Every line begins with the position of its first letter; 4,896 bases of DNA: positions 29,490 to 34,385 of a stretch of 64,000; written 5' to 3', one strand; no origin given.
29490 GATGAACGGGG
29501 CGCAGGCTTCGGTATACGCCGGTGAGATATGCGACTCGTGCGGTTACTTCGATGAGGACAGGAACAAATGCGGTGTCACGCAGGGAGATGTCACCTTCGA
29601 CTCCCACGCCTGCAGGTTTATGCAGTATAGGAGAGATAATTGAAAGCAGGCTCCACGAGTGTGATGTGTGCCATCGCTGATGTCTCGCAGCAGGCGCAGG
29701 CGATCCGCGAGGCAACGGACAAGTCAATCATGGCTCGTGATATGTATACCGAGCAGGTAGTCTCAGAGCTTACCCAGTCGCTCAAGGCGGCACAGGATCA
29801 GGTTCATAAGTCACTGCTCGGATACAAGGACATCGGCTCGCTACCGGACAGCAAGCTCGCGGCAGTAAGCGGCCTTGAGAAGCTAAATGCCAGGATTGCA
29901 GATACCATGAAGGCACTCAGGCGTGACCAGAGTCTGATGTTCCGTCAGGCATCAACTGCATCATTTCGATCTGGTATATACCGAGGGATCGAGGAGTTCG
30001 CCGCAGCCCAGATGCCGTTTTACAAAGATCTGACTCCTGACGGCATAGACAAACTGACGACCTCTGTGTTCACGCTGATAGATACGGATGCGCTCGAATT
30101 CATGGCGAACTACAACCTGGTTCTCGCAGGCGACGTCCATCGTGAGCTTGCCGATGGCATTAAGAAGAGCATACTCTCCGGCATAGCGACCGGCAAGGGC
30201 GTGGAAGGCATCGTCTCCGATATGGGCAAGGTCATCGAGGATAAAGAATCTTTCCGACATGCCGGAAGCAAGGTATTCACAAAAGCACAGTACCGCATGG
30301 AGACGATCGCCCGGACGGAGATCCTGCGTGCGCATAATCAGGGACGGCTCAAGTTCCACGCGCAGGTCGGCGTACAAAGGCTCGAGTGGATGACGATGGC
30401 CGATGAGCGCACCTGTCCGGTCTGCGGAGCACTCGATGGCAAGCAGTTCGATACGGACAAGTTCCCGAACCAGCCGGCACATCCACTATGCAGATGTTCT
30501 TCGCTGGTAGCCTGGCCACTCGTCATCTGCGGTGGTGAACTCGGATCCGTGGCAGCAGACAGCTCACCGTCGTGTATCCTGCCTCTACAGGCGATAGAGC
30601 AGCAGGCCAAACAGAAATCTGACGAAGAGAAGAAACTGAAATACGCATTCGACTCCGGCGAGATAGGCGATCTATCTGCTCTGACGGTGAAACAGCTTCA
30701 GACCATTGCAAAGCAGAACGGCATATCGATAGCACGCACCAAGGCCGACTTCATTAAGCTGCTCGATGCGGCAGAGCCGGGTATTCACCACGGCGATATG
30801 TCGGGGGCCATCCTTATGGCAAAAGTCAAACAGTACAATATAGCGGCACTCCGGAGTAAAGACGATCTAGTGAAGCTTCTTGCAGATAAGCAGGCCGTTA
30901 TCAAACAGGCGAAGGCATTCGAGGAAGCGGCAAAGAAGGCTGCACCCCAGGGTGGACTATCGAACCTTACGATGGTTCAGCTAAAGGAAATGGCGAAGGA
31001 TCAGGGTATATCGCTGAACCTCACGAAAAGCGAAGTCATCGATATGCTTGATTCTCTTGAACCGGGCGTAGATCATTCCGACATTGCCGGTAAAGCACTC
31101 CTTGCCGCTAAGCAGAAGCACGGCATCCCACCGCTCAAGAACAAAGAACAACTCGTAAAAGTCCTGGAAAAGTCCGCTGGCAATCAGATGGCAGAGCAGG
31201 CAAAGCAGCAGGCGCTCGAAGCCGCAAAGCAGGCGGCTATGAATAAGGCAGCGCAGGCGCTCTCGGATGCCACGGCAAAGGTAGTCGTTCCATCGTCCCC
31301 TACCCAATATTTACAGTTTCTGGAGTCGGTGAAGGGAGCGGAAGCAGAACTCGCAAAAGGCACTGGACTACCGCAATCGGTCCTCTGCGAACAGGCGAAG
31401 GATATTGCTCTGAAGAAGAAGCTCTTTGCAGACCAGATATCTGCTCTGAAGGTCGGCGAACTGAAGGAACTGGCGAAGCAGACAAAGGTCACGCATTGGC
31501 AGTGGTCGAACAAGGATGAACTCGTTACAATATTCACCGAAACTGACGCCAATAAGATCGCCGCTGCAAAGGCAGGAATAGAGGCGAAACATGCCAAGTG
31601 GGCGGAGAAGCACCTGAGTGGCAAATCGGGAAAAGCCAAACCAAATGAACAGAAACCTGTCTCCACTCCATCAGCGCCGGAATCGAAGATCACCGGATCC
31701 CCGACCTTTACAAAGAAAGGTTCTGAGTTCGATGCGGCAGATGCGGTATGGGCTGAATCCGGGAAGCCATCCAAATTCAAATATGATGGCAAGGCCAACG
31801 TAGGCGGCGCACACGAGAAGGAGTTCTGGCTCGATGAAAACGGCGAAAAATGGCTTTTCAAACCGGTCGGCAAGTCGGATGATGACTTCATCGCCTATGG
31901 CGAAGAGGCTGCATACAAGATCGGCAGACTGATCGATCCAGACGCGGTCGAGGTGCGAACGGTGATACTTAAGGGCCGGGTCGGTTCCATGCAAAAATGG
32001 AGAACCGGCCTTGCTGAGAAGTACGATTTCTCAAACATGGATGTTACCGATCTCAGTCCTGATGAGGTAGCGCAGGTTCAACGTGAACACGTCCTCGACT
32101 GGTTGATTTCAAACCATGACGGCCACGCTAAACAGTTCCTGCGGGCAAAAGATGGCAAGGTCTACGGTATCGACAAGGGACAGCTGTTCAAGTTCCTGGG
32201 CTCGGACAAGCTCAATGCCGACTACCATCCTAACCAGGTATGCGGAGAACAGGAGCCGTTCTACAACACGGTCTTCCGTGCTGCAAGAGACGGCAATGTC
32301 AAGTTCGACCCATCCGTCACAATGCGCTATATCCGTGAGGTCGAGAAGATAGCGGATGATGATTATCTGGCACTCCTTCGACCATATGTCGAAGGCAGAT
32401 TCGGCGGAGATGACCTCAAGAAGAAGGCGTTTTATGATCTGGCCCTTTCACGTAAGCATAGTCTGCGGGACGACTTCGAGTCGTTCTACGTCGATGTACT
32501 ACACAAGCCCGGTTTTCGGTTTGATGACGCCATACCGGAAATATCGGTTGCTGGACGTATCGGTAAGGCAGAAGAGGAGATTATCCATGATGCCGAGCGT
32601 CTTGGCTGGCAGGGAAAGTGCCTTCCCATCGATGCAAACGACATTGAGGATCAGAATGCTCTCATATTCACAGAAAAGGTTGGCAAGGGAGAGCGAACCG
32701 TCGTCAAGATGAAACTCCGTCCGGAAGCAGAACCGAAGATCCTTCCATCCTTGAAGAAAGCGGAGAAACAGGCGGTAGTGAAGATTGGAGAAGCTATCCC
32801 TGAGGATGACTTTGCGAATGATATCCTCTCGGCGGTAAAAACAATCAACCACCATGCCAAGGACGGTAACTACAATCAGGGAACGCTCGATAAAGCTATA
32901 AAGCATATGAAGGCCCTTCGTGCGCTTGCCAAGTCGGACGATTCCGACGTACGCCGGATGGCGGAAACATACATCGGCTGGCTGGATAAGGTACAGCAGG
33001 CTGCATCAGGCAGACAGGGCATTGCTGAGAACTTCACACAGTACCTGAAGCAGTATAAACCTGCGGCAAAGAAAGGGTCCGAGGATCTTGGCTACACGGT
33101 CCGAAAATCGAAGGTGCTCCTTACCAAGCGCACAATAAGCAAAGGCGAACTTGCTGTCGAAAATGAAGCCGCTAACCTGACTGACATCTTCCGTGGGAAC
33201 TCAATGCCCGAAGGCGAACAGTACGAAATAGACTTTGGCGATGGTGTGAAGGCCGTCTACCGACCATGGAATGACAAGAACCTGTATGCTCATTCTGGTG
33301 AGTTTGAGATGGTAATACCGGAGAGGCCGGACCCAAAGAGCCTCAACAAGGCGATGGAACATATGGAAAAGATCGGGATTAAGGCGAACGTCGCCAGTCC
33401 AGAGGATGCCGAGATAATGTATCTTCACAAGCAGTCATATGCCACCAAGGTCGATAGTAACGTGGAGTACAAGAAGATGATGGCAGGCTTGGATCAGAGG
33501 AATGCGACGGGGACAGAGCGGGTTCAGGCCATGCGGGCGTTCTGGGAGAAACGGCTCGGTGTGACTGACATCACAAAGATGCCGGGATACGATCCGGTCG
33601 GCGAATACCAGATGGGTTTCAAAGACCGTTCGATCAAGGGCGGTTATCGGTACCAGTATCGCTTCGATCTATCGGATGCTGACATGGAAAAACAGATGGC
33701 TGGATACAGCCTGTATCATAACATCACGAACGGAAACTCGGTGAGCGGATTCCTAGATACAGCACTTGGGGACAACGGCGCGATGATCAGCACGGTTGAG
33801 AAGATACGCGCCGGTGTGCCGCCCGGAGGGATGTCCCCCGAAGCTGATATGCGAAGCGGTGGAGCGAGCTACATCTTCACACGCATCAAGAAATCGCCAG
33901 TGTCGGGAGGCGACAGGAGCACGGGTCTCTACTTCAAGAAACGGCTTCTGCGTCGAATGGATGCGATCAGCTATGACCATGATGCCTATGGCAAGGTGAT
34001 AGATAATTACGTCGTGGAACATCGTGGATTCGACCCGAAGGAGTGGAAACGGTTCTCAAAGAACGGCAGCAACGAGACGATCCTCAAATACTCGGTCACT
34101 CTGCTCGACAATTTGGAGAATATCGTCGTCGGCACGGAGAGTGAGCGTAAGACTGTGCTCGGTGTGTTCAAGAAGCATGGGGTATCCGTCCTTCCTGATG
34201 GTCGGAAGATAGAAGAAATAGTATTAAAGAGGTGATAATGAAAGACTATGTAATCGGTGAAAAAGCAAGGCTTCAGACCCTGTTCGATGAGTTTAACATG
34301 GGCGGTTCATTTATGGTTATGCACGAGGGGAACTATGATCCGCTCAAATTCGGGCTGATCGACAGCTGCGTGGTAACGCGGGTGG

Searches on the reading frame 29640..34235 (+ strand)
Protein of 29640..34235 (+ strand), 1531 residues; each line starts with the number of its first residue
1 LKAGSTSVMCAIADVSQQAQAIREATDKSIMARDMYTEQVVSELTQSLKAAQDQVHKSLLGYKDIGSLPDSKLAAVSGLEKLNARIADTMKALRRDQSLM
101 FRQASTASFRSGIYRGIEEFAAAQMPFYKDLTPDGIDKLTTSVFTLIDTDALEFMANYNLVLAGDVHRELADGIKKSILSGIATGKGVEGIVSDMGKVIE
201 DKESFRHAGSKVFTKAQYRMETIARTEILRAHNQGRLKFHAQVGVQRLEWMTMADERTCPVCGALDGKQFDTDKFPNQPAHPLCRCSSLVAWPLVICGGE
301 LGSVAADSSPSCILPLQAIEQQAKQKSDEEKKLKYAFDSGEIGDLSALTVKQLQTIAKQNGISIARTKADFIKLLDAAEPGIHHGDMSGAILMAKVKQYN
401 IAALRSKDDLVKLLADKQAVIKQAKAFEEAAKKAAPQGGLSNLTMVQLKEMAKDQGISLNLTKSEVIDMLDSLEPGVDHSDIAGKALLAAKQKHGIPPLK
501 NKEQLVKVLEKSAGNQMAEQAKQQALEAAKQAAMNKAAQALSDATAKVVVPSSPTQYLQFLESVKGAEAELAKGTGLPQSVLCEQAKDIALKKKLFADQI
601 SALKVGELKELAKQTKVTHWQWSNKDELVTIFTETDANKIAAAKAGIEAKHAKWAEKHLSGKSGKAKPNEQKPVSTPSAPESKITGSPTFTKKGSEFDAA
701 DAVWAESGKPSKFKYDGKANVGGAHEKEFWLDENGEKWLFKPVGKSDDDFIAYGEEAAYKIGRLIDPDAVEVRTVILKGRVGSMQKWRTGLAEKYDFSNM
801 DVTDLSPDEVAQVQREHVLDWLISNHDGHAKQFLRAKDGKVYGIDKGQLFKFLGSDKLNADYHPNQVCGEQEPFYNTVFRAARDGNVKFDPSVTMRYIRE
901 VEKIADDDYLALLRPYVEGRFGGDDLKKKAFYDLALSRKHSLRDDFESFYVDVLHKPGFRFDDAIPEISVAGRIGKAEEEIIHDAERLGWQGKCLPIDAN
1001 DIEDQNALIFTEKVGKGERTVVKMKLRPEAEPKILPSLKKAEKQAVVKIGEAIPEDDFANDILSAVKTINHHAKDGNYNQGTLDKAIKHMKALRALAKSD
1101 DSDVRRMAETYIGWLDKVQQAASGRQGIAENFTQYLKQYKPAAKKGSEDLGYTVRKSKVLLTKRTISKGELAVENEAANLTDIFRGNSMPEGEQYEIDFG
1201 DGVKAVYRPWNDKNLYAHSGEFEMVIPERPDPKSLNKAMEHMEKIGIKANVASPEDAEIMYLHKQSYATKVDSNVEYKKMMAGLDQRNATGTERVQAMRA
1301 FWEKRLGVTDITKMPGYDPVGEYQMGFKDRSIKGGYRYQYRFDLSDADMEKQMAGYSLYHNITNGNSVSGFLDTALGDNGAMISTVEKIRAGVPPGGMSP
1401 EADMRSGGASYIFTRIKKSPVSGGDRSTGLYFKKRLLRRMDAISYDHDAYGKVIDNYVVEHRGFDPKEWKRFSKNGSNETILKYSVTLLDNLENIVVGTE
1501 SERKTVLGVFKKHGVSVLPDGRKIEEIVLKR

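Call 9: search_protein_families(library=pfam, proteins=[window:29640-34235:+], max_evalue=0.01)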
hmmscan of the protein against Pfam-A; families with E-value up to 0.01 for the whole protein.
window:29640-34235:+ (1531 aa): 3 families
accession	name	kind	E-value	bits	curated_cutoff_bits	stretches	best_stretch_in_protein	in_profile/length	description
PF04233.19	Phage_Mu_F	-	4.7e-15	56.7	29.6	1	173-287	2-110/112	Phage Mu protein F like protein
PF07498.18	Rho_N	-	0.00021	21.6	24.9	0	440-467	2-31/43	Rho termination factor, N-terminal domain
PF02037.33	SAP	-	0.00027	20.9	23.9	0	344-369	1-26/37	SAP domain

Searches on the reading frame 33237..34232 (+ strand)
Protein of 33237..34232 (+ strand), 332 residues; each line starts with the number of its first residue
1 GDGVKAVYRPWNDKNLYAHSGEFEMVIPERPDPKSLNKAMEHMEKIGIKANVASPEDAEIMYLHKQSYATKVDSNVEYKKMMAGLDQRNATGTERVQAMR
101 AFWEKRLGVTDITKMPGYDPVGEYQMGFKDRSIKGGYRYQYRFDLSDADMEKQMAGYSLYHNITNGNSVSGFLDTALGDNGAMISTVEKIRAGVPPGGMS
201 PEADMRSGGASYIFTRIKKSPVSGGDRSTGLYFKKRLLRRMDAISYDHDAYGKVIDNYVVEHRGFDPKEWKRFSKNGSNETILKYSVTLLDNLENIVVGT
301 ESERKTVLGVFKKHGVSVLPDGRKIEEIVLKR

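Call 38: find_related_loci(query=window:33237-34232:+, collection=viral_contigs, flank=3000)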
Query window:33237-34232:+ (332 aa) in viral_contigs; peptide patterns used: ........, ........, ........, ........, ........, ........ (x = any residue, [..] = any of these).
25 stretches matched a pattern; 13 encode a relative of the query (tblastn E <= 1e-3); 13 distinct loci.
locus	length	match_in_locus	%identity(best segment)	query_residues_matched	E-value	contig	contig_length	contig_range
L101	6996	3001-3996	78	1-332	0e+0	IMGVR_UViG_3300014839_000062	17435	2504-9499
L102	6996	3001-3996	69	1-332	2e-166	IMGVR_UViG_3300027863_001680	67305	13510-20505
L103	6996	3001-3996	69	1-332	6e-164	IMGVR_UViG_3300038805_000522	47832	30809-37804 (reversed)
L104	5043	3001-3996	67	1-332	8e-158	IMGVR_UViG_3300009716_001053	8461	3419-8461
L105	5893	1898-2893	66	1-332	1e-156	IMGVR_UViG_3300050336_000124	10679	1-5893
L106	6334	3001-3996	65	1-332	1e-155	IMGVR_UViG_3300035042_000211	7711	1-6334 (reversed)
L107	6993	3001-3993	58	2-332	1e-135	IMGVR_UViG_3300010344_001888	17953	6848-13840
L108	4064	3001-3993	57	2-332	5e-136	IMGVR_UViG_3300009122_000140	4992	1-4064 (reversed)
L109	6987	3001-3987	56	2-330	7e-127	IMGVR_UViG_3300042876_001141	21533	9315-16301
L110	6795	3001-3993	56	2-332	2e-125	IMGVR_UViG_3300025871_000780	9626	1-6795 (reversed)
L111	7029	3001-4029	43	2-329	2e-87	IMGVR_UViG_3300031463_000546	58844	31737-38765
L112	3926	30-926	40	31-329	9e-69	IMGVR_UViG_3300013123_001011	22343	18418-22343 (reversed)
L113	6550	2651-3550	35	18-330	6e-56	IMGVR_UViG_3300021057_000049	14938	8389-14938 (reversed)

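Call 65: find_homologous_proteins(query=window:33237-34232:+, max_evalue=0.001)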
Query window:33237-34232:+ (332 aa): 59 proteins with E <= 0.001 among 1821 candidates.
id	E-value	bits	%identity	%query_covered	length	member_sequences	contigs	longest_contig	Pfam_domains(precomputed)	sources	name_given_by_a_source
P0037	2.9e-180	617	80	100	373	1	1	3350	-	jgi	-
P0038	8.9e-170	582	82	93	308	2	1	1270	-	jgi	jgi:hypothetical protein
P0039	5.9e-153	527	69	100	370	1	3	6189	-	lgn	-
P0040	2.5e-146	505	64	100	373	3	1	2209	-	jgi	jgi:hypothetical protein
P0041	5.7e-139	481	57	100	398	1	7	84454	-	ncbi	-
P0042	1.4e-138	480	63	100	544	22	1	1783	-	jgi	jgi:hypothetical protein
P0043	4.4e-138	478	71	87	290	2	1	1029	-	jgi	jgi:hypothetical protein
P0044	6.2e-138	478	61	100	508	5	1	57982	-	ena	-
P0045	8.5e-135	467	61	100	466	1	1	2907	-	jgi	-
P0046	3.0e-132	459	59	100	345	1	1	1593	-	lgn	-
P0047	9.4e-131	454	59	99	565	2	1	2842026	-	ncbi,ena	-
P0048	1.8e-124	433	57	99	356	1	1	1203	-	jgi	jgi:hypothetical protein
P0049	1.1e-123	431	58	99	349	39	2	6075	-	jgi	jgi:ribosomal protein S6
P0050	1.6e-120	420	55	99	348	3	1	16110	-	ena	-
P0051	1.5e-119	417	74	76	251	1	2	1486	-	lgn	-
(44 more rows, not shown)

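Call 68: search_solved_structures(query=A3, max_evalue=10, show_alignments=1)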
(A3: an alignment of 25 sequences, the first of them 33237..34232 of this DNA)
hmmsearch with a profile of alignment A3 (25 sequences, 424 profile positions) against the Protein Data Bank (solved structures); distinct sequences matched with E-value up to 10: 1.
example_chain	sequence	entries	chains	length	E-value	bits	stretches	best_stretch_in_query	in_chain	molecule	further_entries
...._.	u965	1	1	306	0.6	12.3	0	213-243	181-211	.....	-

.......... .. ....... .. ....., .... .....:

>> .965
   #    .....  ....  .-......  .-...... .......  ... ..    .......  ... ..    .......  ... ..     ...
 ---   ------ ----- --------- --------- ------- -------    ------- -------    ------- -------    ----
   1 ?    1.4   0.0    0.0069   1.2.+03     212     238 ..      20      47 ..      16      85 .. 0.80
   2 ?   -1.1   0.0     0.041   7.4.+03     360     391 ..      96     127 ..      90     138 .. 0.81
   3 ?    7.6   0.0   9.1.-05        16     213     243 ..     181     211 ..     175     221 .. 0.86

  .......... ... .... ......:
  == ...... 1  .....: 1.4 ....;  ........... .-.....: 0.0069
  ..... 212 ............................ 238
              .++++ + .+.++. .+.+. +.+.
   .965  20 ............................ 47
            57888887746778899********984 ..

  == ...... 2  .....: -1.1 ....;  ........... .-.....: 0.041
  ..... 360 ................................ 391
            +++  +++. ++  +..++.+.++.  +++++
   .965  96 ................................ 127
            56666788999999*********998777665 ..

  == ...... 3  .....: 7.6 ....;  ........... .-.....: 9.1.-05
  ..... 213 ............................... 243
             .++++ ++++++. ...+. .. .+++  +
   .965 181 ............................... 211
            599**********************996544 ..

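Call 72: predict_structure(alignment_id=A3)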
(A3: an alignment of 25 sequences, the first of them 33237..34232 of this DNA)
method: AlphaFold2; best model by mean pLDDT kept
length: 332 residues; sequences in the alignment: 25
mean_pLDDT: 80.9   pTM: 0.77
mean pLDDT of the five models: 80.9, 80.8, 80.1, 79.4, 79.3
residues with pLDDT >= 90: 160; 70-90: 81; 50-70: 72; < 50: 19
segments of 3 or more residues with pLDDT < 50: 10-12, 14-21
pLDDT, mean of each block of 10 residues (from residue 1): 55 42 61 67 65 79 92 94 95 96 97 92 71 65 92 94 79 83 71 54 50 87 82 94 91 75 92 91 86 93 96 92 95 90
secondary structure, 60 per line:
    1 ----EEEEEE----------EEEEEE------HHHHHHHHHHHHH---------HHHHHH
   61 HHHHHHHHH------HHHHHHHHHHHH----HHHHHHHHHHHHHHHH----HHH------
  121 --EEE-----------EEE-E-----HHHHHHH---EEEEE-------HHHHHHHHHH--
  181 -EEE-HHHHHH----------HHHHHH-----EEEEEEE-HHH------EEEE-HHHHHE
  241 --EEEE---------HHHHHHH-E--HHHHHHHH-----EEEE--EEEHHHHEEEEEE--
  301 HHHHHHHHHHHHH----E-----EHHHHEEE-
elements in order: E5-10 E21-26 H33-45 H55-69 H76-87 H92-107 E123-125 E137-139 H147-153 E157-161 H169-178 E182-184 H186-191 H202-207 E213-219 E230-233 H235-239 E243-246 H256-262 H267-274 E280-283 E286-288 H289-292 E293-298 H301-313 H325-328 E329-331

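Call 74: fold_search(model_id=the predicted structure, library=pdb)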
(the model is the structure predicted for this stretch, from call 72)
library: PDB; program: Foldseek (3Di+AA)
matches with E <= 10: 71; with E <= 0.001: 0
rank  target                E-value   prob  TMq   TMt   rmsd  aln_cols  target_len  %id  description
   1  7omy_AAA              1.6e-02  0.99  0.33  0.49   7.4       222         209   12  Thermus sp. 2.9 DarT in complex with carba-NAD+ and ssDNA (released 2021-06-23)
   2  7omw                  1.9e-02  0.98  0.32  0.50   7.3       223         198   13  Thermus sp. 2.9 DarT in complex with NAD+ (released 2021-06-23)
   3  7omv                  3.8e-02  0.80  0.25  0.37  10.2       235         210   14  Thermus sp. 2.9 DarT (released 2021-06-23)
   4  7omx                  1.8e-01  0.47  0.26  0.41   8.8       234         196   12  Thermus sp. 2.9 DarT in complex with carba-NAD+ (released 2021-06-23)
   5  7dn9_A                3.3e-01  0.25  0.30  0.33  12.9       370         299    8  Crystal structure of Salmonella effector in complex with NAD and host co-factor ARF1 (released 2021-12-15)
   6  7dn8_A                3.3e-01  0.21  0.28  0.31  13.8       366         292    9  Crystal structure of Salmonella effector SopF in complex with ARF1 (released 2021-12-15)
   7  4uca_B                8.7e-01  0.07  0.10  0.12  13.9       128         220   14  N-terminal globular domain of the RSV Nucleoprotein in complex with C- terminal peptide of the Phosphoprotein (released 2015-08-19)
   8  4uca_A                1.8e+00  0.05  0.10  0.13  13.4       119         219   13  N-terminal globular domain of the RSV Nucleoprotein in complex with C- terminal peptide of the Phosphoprotein (released 2015-08-19)
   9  4uc8_B                1.9e+00  0.05  0.10  0.13  13.9       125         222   14  N-terminal globular domain of the RSV Nucleoprotein in complex with C- terminal phenylalanine of the Phosphoprotein (released 2015-08-19)
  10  4px1_A                2.0e+00  0.06  0.09  0.13  13.5       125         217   12  CRYSTAL STRUCTURE OF Maleylacetoacetate isomerase from Methylobacteriu extorquens AM1 WITH BOUND MALONATE (TARGET EFI- (released 2014-04-09)
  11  2wj8_J                2.1e+00  0.04  0.10  0.09  13.7       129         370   13  Respiratory Syncitial Virus RiboNucleoProtein (released 2009-12-08)
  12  2wj8_O                2.1e+00  0.04  0.10  0.09  13.7       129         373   13  Respiratory Syncitial Virus RiboNucleoProtein (released 2009-12-08)
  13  2wj8_A                2.1e+00  0.04  0.10  0.09  13.7       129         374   13  Respiratory Syncitial Virus RiboNucleoProtein (released 2009-12-08)
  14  2wj8_B                2.1e+00  0.04  0.10  0.09  13.7       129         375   13  Respiratory Syncitial Virus RiboNucleoProtein (released 2009-12-08)
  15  2wj8_R                2.1e+00  0.04  0.10  0.09  13.7       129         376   13  Respiratory Syncitial Virus RiboNucleoProtein (released 2009-12-08)
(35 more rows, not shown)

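Call 78: search_protein_families(library=ncbifam, max_evalue=0.01, proteins=[window:33237-34232:+])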
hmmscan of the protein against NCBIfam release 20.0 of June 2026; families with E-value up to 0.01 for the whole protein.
window:33237-34232:+ (332 aa): 0 families
